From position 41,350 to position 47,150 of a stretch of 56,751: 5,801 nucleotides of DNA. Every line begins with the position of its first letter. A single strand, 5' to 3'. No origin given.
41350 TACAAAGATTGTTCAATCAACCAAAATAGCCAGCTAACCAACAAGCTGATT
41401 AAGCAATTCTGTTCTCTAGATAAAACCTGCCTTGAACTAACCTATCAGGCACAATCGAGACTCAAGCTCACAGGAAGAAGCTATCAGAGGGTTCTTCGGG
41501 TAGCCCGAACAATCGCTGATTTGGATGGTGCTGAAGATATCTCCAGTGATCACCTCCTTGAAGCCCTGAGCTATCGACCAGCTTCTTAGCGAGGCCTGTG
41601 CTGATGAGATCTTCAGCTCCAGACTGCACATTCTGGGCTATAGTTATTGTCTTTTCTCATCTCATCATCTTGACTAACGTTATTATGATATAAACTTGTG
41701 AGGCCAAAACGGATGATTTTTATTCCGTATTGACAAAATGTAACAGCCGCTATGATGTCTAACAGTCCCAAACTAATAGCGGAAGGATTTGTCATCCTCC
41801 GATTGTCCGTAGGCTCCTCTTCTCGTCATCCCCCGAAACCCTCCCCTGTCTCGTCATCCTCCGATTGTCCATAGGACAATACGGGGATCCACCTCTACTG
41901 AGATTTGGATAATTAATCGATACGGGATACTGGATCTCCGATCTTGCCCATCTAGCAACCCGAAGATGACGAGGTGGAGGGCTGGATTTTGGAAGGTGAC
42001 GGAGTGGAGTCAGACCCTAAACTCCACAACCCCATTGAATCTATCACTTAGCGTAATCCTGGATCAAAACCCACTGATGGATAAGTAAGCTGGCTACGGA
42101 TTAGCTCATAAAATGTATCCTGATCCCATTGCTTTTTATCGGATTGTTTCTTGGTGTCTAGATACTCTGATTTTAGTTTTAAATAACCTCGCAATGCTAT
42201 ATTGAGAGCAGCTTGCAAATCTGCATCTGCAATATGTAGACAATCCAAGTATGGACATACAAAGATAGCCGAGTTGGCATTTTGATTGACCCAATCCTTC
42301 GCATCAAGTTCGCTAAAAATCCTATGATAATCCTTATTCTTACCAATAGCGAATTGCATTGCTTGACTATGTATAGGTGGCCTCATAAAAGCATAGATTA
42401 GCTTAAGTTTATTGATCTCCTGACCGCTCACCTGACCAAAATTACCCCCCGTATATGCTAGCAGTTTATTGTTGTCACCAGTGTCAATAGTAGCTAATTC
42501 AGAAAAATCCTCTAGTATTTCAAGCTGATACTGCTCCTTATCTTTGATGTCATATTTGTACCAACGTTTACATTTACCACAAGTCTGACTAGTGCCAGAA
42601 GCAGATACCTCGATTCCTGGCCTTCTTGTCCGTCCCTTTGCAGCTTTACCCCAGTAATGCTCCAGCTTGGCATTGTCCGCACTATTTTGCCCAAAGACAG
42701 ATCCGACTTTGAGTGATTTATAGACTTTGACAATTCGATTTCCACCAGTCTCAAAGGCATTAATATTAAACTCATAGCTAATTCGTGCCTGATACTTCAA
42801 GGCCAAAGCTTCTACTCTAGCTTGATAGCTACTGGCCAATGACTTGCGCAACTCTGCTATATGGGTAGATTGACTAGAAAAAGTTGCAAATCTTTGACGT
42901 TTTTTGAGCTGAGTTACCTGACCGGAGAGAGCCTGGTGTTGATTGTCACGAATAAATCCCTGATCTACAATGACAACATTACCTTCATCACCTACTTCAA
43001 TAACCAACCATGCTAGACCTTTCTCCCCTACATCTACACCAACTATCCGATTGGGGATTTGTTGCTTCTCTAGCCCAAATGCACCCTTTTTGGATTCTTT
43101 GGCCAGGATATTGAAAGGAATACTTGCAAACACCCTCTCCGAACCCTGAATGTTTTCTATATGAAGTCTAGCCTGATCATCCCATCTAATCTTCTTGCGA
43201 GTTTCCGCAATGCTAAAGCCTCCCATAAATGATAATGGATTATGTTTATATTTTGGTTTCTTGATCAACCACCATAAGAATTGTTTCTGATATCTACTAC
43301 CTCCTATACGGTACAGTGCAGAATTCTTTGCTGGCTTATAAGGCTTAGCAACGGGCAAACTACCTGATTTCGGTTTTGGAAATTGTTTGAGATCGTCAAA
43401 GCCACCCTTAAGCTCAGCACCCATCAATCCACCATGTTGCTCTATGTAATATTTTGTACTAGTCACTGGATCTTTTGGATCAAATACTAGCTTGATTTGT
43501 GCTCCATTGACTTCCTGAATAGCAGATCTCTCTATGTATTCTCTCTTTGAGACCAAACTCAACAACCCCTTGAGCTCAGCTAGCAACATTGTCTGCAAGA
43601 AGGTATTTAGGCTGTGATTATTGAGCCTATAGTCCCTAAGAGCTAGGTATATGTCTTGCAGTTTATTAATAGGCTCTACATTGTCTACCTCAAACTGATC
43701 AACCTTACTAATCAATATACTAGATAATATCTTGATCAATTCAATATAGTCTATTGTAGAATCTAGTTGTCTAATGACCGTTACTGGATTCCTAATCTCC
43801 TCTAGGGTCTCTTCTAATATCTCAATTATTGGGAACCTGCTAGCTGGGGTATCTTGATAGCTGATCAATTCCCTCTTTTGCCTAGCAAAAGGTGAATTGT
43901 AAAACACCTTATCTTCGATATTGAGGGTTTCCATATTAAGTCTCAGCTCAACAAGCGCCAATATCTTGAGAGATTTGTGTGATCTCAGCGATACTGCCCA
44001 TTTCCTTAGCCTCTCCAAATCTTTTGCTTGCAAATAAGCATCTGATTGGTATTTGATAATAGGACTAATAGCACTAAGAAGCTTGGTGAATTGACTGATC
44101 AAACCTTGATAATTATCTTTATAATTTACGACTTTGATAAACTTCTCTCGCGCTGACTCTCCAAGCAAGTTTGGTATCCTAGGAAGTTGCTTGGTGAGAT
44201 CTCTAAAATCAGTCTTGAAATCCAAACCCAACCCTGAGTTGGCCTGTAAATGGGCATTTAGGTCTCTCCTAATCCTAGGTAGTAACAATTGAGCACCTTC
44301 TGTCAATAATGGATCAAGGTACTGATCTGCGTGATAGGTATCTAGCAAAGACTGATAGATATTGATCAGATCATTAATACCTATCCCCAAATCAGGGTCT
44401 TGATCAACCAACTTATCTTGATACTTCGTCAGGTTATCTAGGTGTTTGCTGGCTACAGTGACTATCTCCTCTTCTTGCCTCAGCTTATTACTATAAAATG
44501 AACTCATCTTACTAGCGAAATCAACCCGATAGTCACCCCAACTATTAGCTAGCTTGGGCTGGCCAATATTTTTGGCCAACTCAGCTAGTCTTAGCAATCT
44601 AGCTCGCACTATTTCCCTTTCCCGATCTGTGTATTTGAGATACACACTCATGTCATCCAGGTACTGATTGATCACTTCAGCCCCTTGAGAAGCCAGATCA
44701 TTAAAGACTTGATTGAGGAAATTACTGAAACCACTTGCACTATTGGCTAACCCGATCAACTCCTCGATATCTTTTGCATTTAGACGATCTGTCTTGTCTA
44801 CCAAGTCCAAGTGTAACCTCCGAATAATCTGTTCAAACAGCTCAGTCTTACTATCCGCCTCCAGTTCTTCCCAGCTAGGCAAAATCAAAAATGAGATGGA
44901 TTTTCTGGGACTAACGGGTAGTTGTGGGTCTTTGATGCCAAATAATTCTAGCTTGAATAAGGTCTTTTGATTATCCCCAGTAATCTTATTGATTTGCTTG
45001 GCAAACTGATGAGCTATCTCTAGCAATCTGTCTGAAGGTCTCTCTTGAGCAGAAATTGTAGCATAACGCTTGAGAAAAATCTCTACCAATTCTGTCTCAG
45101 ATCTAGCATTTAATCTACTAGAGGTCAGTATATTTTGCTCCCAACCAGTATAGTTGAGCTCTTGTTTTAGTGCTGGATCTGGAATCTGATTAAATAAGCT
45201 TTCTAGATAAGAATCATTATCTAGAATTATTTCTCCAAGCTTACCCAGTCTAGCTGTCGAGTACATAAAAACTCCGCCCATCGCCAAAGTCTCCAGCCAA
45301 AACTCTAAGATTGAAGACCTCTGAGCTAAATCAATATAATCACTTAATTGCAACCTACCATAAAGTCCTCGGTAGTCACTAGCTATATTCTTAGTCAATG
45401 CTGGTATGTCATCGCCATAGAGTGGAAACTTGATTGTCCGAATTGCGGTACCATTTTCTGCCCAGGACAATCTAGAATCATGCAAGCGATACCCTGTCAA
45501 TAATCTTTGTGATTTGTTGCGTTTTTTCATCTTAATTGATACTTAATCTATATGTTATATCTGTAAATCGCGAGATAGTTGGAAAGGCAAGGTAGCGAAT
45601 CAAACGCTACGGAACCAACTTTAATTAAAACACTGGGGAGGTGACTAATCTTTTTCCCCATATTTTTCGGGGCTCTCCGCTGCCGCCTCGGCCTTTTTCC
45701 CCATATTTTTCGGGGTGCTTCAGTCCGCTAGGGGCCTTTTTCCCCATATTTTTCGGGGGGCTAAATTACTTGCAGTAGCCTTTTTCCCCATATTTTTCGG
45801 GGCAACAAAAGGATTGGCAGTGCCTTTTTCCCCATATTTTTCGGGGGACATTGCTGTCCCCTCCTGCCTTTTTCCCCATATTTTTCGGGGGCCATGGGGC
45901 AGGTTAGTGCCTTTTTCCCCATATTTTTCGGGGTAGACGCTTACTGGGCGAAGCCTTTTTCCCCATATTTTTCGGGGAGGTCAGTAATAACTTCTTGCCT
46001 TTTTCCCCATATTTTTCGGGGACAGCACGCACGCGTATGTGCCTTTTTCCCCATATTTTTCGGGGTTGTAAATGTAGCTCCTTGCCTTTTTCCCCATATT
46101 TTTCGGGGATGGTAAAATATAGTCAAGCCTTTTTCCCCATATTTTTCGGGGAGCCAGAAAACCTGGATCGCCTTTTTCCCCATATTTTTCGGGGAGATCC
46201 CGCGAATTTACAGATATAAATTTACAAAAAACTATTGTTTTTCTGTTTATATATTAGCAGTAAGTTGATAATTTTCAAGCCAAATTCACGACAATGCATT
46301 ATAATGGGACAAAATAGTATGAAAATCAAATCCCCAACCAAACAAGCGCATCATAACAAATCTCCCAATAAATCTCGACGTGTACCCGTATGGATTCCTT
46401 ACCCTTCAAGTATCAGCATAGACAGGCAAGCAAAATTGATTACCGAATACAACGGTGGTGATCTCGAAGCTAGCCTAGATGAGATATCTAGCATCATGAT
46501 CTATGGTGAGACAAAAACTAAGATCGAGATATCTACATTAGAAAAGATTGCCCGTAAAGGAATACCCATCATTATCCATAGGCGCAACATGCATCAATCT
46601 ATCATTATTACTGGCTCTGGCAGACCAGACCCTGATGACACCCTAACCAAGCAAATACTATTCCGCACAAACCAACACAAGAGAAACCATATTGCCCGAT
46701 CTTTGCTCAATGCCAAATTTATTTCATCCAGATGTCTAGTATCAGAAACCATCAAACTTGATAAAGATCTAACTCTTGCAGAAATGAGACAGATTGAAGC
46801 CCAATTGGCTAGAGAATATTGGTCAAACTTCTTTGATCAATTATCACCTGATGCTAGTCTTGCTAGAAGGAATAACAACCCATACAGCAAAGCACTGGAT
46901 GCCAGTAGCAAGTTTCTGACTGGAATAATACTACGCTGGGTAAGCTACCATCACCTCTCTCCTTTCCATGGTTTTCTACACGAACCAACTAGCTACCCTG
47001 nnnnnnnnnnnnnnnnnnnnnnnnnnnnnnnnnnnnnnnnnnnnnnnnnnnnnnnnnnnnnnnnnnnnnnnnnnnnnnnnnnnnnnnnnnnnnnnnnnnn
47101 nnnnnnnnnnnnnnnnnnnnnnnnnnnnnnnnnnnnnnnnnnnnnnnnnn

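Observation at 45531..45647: Candidate trans-acting RNA (scout/tracr-like) between effector gene and array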

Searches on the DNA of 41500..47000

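Call 7: search_rna_families(source=window, start=41500, end=47000, threshold=evalue, max_evalue=10)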
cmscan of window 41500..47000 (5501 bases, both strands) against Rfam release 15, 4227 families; matches with E-value up to 10: 6.
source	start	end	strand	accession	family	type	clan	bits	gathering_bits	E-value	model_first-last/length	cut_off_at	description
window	45828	45875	-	RF01097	RF_site8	Cis-reg; frameshift_element;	-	25.8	43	0.21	1-52/52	no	Gag/pro ribosomal frameshift site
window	46156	46235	+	RF02982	gltS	Cis-reg;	-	23.4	47.5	5.7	1-105/105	no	gltS RNA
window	46117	46197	-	RF02328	TtnuHACA21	Gene; snRNA; snoRNA; HACA-box;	-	22.6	100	2.1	1-130/130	no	Tetrahymena snoRNA TtnuHACA21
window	45654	45701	-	RF01097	RF_site8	Cis-reg; frameshift_element;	-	21.9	43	1.5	1-52/52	no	Gag/pro ribosomal frameshift site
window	43225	43294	+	RF00202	snoR66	Gene; snRNA; snoRNA; CD-box;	-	18.6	43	4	1-76/76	no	Small nucleolar RNA R66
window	46074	46116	-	RF01370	CRISPR-DR57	Gene; CRISPR;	-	18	39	3.5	1-37/37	no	CRISPR RNA direct repeat element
